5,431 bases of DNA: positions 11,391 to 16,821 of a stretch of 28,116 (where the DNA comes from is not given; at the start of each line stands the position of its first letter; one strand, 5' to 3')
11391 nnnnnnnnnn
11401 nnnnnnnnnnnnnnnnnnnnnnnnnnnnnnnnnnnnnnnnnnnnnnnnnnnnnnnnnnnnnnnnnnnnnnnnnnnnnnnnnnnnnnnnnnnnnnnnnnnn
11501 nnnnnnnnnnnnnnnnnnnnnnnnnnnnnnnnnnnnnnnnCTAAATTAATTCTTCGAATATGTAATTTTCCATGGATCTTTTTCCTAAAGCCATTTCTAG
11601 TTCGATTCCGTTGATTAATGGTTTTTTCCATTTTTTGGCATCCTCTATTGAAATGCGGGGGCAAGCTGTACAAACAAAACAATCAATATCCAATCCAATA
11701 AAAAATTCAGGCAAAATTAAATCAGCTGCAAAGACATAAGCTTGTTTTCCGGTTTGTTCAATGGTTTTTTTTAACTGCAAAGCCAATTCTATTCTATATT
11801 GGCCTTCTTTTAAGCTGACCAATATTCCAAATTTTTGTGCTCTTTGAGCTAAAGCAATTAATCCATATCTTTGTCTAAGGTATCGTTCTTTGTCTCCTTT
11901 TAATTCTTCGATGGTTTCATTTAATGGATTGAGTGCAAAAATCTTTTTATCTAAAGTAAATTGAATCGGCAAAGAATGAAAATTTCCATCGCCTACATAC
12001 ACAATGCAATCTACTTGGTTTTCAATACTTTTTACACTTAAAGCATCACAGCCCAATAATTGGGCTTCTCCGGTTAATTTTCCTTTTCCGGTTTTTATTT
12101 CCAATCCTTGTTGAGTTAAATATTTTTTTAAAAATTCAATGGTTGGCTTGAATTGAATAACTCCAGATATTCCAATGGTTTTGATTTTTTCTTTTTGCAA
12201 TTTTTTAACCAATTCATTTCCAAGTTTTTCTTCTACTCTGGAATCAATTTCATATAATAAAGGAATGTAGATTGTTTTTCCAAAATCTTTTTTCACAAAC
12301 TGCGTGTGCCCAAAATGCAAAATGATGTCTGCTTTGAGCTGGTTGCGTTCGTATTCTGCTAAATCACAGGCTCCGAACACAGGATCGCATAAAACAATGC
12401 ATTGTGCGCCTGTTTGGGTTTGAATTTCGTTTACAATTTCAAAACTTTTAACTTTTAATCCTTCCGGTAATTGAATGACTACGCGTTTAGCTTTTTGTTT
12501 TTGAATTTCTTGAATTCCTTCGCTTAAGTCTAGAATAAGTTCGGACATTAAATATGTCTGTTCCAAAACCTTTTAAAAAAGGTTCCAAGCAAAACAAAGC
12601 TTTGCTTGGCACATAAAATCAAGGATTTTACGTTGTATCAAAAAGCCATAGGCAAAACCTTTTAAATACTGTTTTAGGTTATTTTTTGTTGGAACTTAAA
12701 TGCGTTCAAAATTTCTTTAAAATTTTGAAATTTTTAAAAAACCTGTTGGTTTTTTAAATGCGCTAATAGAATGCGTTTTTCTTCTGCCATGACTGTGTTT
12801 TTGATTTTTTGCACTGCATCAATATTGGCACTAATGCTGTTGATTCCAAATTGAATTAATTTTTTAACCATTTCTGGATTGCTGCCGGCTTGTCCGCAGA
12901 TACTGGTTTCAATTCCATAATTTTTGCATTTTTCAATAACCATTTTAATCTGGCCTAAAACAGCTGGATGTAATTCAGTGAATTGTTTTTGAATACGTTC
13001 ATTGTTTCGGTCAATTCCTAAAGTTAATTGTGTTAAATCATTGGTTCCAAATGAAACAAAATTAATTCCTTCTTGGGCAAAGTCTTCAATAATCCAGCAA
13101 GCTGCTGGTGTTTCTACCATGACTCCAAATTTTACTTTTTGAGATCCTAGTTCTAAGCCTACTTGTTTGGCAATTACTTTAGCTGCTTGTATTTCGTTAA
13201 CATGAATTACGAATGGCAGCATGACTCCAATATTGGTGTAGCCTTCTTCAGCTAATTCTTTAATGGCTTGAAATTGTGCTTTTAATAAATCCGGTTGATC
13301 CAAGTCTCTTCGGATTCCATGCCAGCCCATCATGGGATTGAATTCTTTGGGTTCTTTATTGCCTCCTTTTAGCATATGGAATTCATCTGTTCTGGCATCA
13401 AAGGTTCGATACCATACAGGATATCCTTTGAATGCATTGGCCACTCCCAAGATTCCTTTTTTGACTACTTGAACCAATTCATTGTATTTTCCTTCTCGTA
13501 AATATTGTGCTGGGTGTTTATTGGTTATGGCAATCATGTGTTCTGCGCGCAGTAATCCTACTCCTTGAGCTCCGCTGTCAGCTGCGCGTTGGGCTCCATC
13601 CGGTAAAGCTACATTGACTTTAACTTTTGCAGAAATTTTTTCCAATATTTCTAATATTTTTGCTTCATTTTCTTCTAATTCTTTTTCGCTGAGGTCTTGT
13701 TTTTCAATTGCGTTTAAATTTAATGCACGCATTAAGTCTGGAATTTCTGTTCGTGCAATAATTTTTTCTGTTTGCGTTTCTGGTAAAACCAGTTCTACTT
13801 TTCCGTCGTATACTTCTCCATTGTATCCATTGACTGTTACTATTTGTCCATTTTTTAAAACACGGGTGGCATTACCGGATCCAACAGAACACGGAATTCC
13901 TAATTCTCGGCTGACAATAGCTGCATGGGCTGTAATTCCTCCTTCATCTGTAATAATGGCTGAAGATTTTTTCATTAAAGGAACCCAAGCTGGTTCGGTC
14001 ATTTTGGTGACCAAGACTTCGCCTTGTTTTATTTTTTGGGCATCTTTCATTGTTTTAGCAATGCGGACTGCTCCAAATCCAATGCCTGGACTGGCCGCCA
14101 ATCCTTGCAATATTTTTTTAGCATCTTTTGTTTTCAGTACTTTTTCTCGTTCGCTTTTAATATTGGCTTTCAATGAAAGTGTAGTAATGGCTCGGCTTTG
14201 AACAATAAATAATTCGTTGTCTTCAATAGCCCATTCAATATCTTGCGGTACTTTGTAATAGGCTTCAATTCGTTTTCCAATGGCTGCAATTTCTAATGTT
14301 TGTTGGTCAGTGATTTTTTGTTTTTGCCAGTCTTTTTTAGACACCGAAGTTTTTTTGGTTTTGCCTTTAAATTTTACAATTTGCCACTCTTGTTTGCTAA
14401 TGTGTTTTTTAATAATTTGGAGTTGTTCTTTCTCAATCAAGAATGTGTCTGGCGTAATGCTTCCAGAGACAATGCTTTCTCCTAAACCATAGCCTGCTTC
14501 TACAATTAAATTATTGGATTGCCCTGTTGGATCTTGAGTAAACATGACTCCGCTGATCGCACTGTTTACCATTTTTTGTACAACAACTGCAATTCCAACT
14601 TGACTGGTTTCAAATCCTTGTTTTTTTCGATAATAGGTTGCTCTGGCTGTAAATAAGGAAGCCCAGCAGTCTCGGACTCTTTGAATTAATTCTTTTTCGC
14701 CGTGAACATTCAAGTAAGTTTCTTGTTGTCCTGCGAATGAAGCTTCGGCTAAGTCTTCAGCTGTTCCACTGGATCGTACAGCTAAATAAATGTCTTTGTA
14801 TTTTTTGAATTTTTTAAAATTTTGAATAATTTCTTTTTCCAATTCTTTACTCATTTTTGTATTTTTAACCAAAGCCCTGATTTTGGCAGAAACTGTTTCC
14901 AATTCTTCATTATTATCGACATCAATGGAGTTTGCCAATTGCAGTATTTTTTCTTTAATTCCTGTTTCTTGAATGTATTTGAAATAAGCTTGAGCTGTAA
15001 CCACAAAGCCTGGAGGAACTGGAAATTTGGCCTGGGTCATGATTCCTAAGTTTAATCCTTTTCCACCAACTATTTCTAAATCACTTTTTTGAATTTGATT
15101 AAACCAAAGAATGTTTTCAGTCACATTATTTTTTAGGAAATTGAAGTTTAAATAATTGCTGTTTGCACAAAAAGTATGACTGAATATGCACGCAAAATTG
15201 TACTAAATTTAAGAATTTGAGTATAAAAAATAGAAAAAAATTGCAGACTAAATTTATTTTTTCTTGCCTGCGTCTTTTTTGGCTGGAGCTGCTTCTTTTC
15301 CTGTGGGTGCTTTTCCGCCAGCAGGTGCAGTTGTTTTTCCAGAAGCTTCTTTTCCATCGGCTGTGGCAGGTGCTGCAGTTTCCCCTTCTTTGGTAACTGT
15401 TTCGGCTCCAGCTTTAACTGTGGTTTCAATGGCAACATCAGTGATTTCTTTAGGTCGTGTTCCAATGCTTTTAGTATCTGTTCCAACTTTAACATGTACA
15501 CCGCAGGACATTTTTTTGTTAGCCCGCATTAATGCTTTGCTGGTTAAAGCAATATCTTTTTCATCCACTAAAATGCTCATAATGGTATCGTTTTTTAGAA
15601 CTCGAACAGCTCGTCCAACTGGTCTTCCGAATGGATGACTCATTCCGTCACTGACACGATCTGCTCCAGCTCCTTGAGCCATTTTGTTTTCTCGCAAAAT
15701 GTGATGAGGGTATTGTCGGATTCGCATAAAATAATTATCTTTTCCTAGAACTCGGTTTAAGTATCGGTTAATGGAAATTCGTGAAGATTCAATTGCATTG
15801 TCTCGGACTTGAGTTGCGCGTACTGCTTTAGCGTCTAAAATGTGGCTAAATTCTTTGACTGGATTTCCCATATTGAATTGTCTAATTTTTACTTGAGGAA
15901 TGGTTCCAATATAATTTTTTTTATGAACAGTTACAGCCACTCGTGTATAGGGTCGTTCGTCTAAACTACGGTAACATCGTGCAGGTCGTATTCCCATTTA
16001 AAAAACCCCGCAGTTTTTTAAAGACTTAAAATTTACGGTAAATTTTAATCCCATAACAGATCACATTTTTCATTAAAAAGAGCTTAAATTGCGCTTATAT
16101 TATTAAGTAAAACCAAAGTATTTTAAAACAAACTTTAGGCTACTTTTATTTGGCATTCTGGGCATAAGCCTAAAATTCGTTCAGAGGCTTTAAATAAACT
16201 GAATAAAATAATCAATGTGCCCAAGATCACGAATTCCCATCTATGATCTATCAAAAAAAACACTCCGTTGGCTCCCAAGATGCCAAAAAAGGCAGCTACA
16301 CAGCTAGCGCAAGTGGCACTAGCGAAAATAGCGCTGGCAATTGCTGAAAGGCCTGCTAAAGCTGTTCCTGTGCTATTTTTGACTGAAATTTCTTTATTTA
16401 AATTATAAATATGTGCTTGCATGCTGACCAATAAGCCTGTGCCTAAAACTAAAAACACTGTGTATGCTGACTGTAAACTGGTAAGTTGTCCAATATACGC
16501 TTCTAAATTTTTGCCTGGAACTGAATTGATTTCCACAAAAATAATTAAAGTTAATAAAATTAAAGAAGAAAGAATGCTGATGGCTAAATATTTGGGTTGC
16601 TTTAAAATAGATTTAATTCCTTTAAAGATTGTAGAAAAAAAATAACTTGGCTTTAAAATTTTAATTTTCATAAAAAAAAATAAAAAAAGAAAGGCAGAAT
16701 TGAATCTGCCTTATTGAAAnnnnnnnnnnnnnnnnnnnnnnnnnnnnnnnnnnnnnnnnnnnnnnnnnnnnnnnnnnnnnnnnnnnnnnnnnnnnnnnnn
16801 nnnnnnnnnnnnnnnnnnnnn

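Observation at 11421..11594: The last 17 codons of dph2 are duplicated 118 bp away with only synonymous differences, bracketing a 64-bp GC-rich insert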

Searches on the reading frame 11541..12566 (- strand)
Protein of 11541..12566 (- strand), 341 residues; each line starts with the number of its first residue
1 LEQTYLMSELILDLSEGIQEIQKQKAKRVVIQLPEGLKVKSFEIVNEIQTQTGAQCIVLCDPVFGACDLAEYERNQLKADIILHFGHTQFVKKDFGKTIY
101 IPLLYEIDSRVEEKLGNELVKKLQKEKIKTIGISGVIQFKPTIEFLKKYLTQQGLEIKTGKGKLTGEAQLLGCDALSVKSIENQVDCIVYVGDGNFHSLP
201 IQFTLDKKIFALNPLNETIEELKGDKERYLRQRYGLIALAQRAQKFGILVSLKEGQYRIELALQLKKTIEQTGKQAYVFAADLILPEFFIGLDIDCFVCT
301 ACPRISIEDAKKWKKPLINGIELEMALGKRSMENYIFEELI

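Call 10: find_encoding_contigs(protein=window:11541-12566:-, flank=6000, max_places=10)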
Protein window:11541-12566:- (341 aa): no gene with exactly this product is on record in the collection.

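Call 11: find_homologous_proteins(query=window:11544-12566:-, max_evalue=1e-20)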
Query window:11544-12566:- (341 aa): 1234 proteins with E <= 1e-20 among 4840 candidates; the best 120 are listed.
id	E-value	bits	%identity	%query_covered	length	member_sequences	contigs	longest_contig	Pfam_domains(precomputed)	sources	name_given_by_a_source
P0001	3.5e-155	534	69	98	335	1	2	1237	PF01866.23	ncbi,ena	-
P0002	4.1e-89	317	45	98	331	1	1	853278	PF01866.23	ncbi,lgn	-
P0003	9.5e-88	312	44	97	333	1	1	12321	PF01866.23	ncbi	-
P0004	1.6e-87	312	45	97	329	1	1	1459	PF01866.23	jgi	jgi:2-(3-amino-3-carboxypropyl)histidine synthase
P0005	3.4e-87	311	45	97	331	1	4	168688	PF01866.23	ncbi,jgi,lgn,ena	-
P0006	5.2e-85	303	44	98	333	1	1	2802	PF01866.23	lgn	-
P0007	7.3e-85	303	46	96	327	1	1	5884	PF01866.23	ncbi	-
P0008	1.6e-83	299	44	97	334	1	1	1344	PF01866.23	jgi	jgi:2-(3-amino-3-carboxypropyl)histidine synthase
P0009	8.8e-82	293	43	96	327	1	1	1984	PF01866.23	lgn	-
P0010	3.4e-81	291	42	96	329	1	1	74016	PF01866.23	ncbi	ncbi:MAG: diphthamide biosynthesis enzyme Dph2 [Candidatus Diapherotrites archaeon]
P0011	1.3e-80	289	42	97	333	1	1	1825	PF01866.23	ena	-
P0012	2.4e-79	285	42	96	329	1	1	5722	PF01866.23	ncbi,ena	-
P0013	5.1e-79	284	42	96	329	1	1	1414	PF01866.23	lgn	-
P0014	5.9e-78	280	41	98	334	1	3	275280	PF01866.23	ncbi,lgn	-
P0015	7.0e-78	280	43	96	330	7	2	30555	PF01866.23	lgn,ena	-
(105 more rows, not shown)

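Call 12: find_encoding_contigs(protein=window:11541-12548:-, flank=6000, max_places=10)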
Protein window:11541-12548:- (335 aa): no gene with exactly this product is on record in the collection.
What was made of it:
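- Dph2 is missing from the protein collection (calls 10-12).
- Tried and rejected: Exact look-ups of Dph2 with either start codon: not on record (calls 10, 12).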

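Call 13: find_encoding_contigs(protein=P0001, flank=6000, max_places=10)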
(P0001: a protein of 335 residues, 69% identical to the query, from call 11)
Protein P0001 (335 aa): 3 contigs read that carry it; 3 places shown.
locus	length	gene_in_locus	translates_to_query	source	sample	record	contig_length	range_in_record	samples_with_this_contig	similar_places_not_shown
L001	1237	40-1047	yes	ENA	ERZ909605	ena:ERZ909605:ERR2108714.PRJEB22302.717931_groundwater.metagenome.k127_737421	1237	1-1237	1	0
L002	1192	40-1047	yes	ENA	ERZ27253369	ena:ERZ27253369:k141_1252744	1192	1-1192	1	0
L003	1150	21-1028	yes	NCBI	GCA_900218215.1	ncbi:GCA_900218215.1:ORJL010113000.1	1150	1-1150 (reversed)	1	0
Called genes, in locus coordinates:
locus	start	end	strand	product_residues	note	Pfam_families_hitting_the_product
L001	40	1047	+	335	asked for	PF01866:Diphthamide_syn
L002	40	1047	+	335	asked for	PF01866:Diphthamide_syn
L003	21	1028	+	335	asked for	PF01866:Diphthamide_syn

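Call 30: find_related_loci(query=A1, collection=genome_contigs, flank=10000)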
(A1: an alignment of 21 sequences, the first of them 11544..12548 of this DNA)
Query A1 (335 aa) in genome_contigs; peptide patterns used: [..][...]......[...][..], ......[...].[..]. (x = any residue, [..] = any of these).
600 stretches matched a pattern (row limit reached: there are more); 582 encode a relative of the query (tblastn E <= 1e-3); the best 80 are kept; 80 distinct loci.
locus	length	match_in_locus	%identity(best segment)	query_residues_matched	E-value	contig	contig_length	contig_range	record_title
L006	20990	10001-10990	44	1-331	5e-92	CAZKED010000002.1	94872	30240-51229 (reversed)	MAG TPA_asm: uncultured archaeon isolate binchicken_co334_40 genome assembly, contig: NODE_286_length_94872_cov_7.340066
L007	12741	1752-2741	45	1-331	3e-88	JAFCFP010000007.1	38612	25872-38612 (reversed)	MAG: Candidatus Iainarchaeum archaeon isolate Meg22_1618_Bin_64 Meg22_1618_Bin_64_scaffold_1673, whole genome shotgun se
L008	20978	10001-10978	42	6-332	3e-83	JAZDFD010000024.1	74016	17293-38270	MAG: Candidatus Iainarchaeum archaeon isolate MEGAHIT-group-0.184 k141_10157219, whole genome shotgun sequence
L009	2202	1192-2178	40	6-334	3e-83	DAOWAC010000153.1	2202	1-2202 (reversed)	MAG TPA_asm: Chloroflexota bacterium isolate CSMAG_1825 CSMAG_1825_k141_4072151_length_2202_cov_8.0000, whole genome sho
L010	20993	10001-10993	38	4-334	1e-80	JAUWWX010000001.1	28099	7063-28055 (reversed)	MAG: archaeon isolate CSMAG_2669 CSMAG_2669_k127_155523_length_28099_cov_17.0273, whole genome shotgun sequence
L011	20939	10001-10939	45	4-321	8e-80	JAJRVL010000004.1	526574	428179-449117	MAG: archaeon isolate Dive96_bin10.390 k141_1853870, whole genome shotgun sequence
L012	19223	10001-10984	39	6-335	1e-79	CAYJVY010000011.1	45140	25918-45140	MAG TPA_asm: uncultured archaeon isolate ERP125453_co1_205 genome assembly, contig: NODE_593_length_45140_cov_9.950959,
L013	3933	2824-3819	40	4-335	1e-78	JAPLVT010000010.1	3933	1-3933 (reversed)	MAG: Candidatus Iainarchaeum archaeon isolate LacPavin_0920_SED5_MAG_51_8 LacPavin_0920_SED5_scaffold_841228, whole geno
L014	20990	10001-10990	38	6-334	1e-78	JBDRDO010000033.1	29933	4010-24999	MAG: Candidatus Iainarchaeum archaeon isolate MEGAHIT-group-1.256 k141_7219933, whole genome shotgun sequence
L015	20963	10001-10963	42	4-329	2e-77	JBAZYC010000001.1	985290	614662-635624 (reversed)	MAG: archaeon isolate SO_2017_GW1_71 NODE_17_length_985290_cov_1.729804_OW334_2017, whole genome shotgun sequence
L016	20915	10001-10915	45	4-313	2e-76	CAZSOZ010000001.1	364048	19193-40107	MAG TPA_asm: uncultured archaeon isolate SRP141376_co4_183 genome assembly, contig: NODE_7_length_364048_cov_12.630847,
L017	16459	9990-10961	40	8-334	5e-74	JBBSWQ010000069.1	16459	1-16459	MAG: archaeon isolate H51-bin154_1 H51_bin154_1_000000000069, whole genome shotgun sequence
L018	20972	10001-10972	39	4-332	5e-74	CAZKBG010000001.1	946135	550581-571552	MAG TPA_asm: uncultured archaeon isolate binchicken_co115_172 genome assembly, contig: NODE_1_length_946135_cov_25.42479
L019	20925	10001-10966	41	1-327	1e-73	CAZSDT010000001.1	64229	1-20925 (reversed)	MAG TPA_asm: uncultured archaeon isolate SRP263991_co4_519 genome assembly, contig: NODE_346_length_64229_cov_6.886325,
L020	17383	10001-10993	39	1-335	4e-73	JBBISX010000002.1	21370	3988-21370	MAG: Candidatus Iainarchaeum archaeon isolate PFS170222_bin_383 NODE_2742_length_21370_cov_3.523200, whole genome shotgu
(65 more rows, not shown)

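Call 68: search_protein_families(library=pfam, proteins=[window:11541-12548:-], max_evalue=0.001)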
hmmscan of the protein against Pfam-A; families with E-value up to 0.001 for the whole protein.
window:11541-12548:- (335 aa): 1 family
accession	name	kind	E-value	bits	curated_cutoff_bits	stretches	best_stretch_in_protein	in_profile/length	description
PF01866.22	Diphthamide_syn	-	1.2e-77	261.8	33.2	1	27-329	1-301/302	Putative diphthamide synthesis protein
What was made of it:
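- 11541..12548 (-): dph2 (2-(3-amino-3-carboxypropyl)histidine synthase), intact and full length. The likely start is ATG 12548; the ORF opens at TTG 12566. Pfam Diphthamide_syn E=1e-77 (call 68).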

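Call 89: find_related_loci(query=A1, collection=viral_contigs, flank=10000)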
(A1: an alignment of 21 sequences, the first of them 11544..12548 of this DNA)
Query A1 (335 aa) in viral_contigs; peptide patterns used: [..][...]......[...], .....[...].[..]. (x = any residue, [..] = any of these).
37 stretches matched a pattern, but none encodes a relative of the query by tblastn (E <= 1e-3).

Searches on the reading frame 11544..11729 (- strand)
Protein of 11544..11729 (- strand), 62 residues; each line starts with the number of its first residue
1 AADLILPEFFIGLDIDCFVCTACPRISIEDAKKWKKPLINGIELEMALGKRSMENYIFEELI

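Call 29: find_homologous_proteins(query=window:11544-11729:-, max_evalue=0.001)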
Query seq(62 aa): no candidate shares three 5-residue words with the query. No homologue found.
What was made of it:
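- Tried and rejected: C-terminal Dph2 fragment search: failed at the word-index step and wasted one search (call 29).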

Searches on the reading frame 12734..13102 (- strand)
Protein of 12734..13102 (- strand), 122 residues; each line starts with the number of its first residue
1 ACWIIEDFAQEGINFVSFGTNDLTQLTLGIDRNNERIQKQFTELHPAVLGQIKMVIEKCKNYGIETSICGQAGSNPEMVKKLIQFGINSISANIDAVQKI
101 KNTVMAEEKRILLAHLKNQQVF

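Call 84: find_encoding_contigs(protein=window:12734-13102:-, flank=5000, max_places=5)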
Protein window:12734-13102:- (122 aa): no gene with exactly this product is on record in the collection.

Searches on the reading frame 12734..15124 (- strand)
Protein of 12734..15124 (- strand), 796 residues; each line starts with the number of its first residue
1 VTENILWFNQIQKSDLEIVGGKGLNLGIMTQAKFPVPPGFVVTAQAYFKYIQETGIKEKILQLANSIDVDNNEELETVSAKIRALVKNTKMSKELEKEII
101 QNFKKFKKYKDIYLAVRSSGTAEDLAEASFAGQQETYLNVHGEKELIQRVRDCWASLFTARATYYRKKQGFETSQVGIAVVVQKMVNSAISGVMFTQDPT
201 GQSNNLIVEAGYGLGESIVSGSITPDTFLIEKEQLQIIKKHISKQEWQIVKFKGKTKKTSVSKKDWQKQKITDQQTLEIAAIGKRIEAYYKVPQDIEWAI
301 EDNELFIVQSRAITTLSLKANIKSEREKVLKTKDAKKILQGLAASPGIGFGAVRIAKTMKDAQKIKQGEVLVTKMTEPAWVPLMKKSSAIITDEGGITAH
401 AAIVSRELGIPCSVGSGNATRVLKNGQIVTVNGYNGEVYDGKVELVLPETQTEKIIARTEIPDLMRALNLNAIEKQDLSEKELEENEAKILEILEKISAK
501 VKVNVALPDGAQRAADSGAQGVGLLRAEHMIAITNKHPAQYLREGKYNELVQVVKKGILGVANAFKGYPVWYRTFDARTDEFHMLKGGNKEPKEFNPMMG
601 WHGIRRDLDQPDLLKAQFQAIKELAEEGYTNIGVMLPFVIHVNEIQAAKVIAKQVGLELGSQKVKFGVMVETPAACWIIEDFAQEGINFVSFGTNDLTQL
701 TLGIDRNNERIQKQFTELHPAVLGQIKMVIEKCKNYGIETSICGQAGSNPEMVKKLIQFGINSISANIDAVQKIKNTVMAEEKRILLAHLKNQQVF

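Call 69: search_protein_families(library=pfam, proteins=[window:12734-15124:-], max_evalue=0.001)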
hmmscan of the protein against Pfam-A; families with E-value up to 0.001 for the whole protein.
window:12734-15124:- (796 aa): 3 families
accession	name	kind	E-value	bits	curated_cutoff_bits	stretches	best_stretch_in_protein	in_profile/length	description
PF01326.24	PPDK_N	-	6.2e-106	354.8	27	1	17-322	2-318/328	Pyruvate phosphate dikinase, AMP/ATP-binding domain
PF02896.24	PEP-utilizers_C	-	2.3e-80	270.4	22.8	1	484-779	5-289/293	PEP-utilising enzyme, PEP-binding domain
PF00391.29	PEP-utilizers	-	6e-26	90.3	23.1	1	365-436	1-72/72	PEP-utilising enzyme, mobile domain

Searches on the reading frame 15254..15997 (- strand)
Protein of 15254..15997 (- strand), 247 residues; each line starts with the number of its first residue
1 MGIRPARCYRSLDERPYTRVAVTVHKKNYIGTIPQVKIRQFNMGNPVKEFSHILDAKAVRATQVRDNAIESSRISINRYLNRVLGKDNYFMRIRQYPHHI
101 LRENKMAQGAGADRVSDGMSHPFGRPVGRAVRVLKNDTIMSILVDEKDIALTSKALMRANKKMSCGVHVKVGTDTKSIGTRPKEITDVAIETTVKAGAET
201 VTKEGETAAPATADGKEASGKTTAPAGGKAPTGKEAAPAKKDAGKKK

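Call 69: search_protein_families(library=pfam, proteins=[window:15254-15997:-], max_evalue=0.001)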
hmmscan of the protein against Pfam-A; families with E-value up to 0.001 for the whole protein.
window:15254-15997:- (247 aa): 1 family
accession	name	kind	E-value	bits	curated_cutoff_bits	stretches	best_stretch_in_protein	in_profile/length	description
PF00252.24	Ribosomal_L16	-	3e-20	73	27.9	1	26-166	8-128/132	Ribosomal protein L16p/L10e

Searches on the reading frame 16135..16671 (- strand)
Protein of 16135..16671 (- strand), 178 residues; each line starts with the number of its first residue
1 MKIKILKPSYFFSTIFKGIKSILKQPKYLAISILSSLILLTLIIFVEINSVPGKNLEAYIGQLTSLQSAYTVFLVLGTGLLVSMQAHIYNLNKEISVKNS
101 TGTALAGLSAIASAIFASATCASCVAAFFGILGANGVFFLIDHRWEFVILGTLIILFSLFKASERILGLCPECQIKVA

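Call 25: find_encoding_contigs(protein=window:16135-16671:-, flank=10000, max_places=10)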
Protein window:16135-16671:- (178 aa): 1 contig read that carries it; 1 place shown.
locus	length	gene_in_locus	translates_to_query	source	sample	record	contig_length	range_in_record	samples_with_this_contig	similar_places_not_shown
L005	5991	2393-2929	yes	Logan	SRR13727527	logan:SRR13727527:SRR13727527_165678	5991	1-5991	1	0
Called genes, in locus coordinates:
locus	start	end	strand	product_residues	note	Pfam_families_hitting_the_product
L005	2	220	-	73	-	?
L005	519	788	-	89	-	-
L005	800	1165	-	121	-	-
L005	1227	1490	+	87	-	-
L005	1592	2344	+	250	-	PF13098:Thioredoxin_2 (faint), PF13462:Thioredoxin_4, PF01323:DSBA (weak)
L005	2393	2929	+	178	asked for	-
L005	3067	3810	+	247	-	PF00252:Ribosomal_L16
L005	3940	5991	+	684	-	?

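Call 69: search_protein_families(library=pfam, proteins=[window:16135-16671:-], max_evalue=0.001)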
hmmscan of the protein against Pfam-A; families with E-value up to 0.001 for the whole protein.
window:16135-16671:- (178 aa): 0 families
